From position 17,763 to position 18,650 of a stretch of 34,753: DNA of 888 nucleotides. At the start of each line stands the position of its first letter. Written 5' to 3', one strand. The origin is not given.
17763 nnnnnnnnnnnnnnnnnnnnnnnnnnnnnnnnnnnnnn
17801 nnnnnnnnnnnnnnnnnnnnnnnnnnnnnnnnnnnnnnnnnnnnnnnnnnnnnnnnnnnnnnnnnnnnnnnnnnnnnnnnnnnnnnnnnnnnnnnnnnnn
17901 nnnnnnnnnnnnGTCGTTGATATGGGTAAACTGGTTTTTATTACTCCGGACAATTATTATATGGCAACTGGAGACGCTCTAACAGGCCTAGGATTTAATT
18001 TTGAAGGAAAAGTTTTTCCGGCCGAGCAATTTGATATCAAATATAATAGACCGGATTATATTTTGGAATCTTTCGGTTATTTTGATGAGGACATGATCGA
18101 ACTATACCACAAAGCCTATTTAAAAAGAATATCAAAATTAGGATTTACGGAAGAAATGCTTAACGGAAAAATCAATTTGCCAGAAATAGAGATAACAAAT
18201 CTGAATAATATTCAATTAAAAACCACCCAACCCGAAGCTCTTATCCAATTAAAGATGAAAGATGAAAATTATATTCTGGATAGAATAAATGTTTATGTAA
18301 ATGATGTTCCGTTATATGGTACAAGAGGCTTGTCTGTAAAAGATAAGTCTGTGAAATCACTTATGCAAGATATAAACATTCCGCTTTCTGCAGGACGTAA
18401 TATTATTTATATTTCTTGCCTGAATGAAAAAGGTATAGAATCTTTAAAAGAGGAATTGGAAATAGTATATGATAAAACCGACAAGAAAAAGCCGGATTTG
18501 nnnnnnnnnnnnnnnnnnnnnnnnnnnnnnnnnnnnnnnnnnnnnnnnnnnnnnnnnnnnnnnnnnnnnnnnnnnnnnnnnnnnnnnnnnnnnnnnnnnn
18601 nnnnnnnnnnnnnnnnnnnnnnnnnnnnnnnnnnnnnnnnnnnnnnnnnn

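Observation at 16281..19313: WD40 propeller - beta-sandwich - caspase architecture behind a cleavable signal peptide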

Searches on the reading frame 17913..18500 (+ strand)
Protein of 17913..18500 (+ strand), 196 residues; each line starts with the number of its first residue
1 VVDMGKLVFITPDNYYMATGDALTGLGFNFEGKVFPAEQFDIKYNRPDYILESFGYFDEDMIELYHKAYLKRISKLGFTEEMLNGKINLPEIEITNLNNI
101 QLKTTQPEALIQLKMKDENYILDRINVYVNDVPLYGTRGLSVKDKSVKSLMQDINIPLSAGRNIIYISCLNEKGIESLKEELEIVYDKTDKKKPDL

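Call 53: search_protein_families(library=pfam, proteins=[window:17913-18500:+], max_evalue=5)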
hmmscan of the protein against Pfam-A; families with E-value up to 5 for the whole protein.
window:17913-18500:+ (196 aa): 2 families
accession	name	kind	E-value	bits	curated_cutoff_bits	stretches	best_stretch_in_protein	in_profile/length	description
PF12631.12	MnmE_helical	-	0.042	14.4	40.1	1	49-185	66-134/211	MnmE helical domain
PF16024.10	DUF4785_1st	-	0.062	13.8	24.2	1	100-120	48-68/145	Domain of unknown function (DUF4785) N-terminal domain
